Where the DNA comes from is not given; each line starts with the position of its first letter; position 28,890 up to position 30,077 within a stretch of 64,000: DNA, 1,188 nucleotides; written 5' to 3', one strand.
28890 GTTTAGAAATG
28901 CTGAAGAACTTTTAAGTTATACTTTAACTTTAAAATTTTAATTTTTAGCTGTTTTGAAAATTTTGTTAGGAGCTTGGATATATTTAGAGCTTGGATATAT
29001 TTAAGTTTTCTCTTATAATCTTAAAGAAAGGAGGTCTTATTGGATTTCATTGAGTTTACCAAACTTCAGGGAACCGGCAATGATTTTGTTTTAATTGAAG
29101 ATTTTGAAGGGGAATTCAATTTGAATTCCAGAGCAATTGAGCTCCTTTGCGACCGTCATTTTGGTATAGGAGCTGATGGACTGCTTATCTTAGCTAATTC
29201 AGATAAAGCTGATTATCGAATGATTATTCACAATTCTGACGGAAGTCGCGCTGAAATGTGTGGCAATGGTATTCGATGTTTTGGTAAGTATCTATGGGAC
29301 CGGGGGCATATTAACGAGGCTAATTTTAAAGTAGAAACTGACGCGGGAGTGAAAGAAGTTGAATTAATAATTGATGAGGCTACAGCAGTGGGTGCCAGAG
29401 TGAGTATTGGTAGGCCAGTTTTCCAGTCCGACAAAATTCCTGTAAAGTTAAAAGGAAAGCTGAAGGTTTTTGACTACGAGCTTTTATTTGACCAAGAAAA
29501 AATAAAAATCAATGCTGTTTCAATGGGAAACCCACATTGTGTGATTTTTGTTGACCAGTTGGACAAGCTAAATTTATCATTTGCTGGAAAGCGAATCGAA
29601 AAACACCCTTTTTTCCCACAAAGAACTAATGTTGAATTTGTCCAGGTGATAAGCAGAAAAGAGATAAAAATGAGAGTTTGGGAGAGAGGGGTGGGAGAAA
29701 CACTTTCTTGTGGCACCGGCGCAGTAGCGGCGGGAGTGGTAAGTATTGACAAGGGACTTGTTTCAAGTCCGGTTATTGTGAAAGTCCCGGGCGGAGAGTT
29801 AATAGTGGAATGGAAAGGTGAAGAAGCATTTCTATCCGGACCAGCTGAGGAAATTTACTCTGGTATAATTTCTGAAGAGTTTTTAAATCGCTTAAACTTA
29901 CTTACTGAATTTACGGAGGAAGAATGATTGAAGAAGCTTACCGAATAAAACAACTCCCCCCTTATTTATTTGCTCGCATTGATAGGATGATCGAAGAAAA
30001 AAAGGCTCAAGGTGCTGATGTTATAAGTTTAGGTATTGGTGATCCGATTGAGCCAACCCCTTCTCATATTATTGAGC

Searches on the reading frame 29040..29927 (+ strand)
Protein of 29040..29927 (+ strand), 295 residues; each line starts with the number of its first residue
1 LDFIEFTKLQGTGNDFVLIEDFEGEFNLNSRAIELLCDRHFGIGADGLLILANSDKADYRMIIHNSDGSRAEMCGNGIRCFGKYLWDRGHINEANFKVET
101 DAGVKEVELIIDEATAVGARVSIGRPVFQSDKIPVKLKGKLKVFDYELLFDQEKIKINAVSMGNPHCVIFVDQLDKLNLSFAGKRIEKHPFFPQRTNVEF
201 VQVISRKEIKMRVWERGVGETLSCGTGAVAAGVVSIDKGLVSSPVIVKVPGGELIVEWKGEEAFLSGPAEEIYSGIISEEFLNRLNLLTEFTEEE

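Call 58: search_protein_families(library=pfam, proteins=[window:29040-29927:+], max_evalue=0.00001)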
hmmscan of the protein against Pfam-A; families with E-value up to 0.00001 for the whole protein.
window:29040-29927:+ (295 aa): 1 family
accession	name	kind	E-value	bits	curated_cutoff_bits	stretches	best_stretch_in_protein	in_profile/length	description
PF01678.24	DAP_epimerase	-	2.2e-66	221.8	34.7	2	159-269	2-118/121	Diaminopimelate epimerase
